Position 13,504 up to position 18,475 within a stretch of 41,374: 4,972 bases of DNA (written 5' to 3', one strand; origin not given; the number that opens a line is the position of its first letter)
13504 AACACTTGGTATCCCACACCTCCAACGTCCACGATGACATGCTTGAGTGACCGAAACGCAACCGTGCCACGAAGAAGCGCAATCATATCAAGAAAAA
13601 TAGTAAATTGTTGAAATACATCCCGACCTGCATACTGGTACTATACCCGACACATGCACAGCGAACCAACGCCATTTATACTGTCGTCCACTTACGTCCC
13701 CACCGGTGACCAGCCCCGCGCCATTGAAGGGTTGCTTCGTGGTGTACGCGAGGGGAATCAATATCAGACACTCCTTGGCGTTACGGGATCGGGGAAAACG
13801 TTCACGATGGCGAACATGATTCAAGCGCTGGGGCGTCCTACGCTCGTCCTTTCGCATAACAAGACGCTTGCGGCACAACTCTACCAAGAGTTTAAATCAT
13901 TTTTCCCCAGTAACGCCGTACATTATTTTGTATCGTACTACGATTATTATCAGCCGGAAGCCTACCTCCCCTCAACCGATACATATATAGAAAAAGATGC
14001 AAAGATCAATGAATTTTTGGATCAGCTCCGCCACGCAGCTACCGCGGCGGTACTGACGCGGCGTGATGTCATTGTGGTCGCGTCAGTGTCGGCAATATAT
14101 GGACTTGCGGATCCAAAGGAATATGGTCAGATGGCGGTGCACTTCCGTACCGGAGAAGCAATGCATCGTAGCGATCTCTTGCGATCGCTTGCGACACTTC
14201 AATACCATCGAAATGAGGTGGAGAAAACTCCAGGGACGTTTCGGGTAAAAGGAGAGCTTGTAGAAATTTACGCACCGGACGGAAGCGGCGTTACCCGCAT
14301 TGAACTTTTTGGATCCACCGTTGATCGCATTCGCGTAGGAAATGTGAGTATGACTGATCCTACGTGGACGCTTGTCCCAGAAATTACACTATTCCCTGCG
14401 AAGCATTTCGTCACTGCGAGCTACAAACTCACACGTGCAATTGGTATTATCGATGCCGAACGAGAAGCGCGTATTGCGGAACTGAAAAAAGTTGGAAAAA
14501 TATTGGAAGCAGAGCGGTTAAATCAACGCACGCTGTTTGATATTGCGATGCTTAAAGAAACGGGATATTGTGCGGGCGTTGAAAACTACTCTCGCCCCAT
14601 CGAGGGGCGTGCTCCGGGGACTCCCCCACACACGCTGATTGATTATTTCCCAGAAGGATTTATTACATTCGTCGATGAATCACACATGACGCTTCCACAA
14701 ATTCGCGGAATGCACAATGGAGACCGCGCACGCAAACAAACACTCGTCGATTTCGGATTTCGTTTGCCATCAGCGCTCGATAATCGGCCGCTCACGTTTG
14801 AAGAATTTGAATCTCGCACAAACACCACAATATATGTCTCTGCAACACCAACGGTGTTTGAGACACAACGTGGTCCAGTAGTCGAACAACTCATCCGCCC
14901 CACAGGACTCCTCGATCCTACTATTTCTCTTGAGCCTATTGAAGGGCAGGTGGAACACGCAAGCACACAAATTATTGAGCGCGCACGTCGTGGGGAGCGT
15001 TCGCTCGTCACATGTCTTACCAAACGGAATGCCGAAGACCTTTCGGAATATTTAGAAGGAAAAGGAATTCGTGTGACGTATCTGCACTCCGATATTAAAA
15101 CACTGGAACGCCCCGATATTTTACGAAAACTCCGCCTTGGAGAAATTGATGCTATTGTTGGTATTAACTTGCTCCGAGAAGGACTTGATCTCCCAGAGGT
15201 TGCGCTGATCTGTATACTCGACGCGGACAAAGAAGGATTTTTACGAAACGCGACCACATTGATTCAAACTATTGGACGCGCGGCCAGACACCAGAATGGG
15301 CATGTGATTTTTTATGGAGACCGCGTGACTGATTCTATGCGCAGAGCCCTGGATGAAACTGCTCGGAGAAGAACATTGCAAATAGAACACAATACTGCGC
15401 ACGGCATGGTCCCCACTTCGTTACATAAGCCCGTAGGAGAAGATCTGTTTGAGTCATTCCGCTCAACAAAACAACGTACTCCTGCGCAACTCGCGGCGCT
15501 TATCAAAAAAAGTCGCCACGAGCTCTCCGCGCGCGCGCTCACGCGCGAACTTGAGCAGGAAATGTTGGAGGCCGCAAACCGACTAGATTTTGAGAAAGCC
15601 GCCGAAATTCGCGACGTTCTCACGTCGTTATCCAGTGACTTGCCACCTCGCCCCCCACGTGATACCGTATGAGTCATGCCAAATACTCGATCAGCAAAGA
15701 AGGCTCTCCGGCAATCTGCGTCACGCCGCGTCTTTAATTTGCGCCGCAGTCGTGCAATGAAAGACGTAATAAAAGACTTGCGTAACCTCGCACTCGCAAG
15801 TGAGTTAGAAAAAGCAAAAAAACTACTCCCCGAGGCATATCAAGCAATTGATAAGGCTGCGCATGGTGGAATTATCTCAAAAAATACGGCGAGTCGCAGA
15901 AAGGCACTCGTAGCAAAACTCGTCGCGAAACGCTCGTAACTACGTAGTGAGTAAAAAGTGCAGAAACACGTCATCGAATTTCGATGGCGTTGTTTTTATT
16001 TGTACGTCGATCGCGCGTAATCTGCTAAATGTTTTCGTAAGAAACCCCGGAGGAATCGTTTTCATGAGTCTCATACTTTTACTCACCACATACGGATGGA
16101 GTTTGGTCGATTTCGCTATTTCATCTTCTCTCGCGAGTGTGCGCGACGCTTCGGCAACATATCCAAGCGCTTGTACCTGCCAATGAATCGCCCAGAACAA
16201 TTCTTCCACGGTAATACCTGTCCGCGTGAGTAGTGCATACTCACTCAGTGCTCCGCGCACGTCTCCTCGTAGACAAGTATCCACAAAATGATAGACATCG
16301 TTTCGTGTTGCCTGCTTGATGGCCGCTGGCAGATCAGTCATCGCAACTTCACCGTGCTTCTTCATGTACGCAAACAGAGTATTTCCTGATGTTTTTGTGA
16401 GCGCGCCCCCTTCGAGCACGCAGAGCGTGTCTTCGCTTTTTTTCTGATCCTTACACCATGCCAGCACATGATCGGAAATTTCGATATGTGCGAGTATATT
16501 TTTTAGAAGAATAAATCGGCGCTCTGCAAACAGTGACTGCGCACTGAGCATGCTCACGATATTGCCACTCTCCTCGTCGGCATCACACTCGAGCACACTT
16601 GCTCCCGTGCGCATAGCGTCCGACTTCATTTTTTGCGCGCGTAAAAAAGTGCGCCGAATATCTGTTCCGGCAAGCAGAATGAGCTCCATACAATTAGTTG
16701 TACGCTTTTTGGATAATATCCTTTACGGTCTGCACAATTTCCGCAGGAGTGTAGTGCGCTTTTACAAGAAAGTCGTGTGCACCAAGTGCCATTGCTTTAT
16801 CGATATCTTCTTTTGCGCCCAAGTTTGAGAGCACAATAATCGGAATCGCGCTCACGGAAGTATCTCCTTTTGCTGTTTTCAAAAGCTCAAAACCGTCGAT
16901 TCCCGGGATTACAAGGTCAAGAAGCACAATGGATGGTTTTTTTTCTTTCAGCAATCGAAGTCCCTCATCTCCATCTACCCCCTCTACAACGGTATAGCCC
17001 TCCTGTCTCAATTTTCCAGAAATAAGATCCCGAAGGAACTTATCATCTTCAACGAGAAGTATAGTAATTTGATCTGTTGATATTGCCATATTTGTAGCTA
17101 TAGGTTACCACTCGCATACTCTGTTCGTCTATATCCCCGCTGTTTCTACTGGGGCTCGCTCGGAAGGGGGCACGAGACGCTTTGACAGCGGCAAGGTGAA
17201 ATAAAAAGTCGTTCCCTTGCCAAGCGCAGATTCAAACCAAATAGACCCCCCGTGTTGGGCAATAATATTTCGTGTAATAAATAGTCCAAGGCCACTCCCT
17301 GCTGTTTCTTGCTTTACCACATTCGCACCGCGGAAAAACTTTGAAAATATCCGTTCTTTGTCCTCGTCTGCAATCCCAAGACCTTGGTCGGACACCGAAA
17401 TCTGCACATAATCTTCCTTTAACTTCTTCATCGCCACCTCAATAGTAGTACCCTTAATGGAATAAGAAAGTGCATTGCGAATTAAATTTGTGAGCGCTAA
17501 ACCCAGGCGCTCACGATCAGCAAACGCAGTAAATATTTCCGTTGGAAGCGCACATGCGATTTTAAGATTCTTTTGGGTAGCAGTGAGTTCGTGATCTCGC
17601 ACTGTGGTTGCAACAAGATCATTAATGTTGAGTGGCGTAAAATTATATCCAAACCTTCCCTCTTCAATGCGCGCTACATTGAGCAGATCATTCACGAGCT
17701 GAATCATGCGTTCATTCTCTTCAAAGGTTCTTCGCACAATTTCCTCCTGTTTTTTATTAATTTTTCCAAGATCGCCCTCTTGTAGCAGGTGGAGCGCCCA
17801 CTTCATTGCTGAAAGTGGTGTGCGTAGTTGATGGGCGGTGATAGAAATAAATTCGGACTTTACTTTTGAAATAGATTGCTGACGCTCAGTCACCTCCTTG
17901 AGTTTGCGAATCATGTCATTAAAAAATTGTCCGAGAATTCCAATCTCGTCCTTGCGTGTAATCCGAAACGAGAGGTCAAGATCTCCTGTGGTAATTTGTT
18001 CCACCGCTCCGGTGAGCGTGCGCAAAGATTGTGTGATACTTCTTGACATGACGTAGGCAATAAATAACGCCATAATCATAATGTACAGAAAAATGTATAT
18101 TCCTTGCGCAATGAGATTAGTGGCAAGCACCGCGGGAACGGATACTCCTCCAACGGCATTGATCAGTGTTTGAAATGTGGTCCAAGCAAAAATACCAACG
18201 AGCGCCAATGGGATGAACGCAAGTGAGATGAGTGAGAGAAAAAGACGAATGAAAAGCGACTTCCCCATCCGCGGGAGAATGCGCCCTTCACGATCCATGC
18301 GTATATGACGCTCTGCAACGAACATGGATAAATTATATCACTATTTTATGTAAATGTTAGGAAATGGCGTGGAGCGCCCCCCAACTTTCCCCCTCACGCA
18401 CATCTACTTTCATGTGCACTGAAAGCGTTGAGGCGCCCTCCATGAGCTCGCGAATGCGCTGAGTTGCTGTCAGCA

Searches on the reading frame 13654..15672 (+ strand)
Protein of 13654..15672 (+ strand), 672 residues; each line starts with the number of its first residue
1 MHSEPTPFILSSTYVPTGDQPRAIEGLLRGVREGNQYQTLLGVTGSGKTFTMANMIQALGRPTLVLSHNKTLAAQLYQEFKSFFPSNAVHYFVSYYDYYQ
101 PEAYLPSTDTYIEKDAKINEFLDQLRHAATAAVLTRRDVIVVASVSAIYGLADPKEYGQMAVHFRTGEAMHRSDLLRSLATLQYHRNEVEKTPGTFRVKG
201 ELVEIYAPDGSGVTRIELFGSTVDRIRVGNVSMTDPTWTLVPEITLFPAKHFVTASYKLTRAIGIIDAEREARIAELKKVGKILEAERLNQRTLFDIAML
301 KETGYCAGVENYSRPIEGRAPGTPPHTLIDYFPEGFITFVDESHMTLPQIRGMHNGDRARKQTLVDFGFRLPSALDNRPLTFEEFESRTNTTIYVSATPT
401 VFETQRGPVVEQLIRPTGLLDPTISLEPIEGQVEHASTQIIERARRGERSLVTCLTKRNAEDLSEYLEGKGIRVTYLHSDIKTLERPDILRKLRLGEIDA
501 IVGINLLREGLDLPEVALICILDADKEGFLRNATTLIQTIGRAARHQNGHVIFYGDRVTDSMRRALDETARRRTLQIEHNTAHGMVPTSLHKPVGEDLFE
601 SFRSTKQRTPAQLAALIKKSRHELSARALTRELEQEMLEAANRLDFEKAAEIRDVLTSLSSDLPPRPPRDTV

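Call 15: search_protein_families(library=pfam, proteins=[window:13654-15672:+])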
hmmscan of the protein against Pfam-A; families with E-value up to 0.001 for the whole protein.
window:13654-15672:+ (672 aa): 8 families
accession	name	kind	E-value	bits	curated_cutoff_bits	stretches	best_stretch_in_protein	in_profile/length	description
PF17757.6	UvrB_inter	-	9.3e-21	74.2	22.9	1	162-252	1-91/91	UvrB interaction domain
PF00271.37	Helicase_C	-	2.9e-19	69.8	23.5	1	439-546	8-109/110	Helicase conserved C-terminal domain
PF12344.14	UvrB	-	2.2e-17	63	27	1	553-594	1-42/43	Ultra-violet resistance protein B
PF04851.21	ResIII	-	4.3e-10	40.2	22.5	1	18-88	6-81/164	Type III restriction enzyme, res subunit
PF02151.25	UVR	-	1.7e-09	37.6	21.5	1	629-660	3-34/36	UvrB/uvrC motif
PF00270.35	DEAD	-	6.9e-05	23.1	26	1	20-91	4-78/167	DEAD/DEAH box helicase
PF13604.12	AAA_30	-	0.00024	21.3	27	0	31-97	14-81/191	AAA domain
PF14814.11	UB2H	-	0.00055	20.4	27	0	166-206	3-43/85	Bifunctional transglycosylase second domain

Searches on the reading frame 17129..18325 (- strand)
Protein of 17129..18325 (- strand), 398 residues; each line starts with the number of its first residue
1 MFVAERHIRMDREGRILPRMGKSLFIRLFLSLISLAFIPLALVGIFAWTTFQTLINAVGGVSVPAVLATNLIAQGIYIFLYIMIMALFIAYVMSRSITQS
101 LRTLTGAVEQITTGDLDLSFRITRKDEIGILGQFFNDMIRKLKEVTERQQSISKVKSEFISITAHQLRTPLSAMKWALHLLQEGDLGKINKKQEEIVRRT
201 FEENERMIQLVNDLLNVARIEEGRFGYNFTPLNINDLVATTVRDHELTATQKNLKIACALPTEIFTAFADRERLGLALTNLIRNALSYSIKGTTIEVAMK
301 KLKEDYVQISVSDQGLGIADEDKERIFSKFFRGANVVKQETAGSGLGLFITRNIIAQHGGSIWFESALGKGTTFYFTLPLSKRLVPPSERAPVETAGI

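Call 37: search_protein_families(library=pfam, proteins=[window:17129-18325:-])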
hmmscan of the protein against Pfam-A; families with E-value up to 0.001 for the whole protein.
window:17129-18325:- (398 aa): 3 families
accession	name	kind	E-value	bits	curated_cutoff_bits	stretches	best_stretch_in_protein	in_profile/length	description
PF02518.31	HATPase_c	-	3.2e-28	98.8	26.4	1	270-381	2-110/111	Histidine kinase-, DNA gyrase B-, and HSP90-like ATPase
PF00512.31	HisKA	-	2.3e-16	60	26.9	1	156-223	2-66/66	His Kinase A (phospho-acceptor) domain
PF00672.30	HAMP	-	7.1e-13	49.1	25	1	92-143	1-52/53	HAMP domain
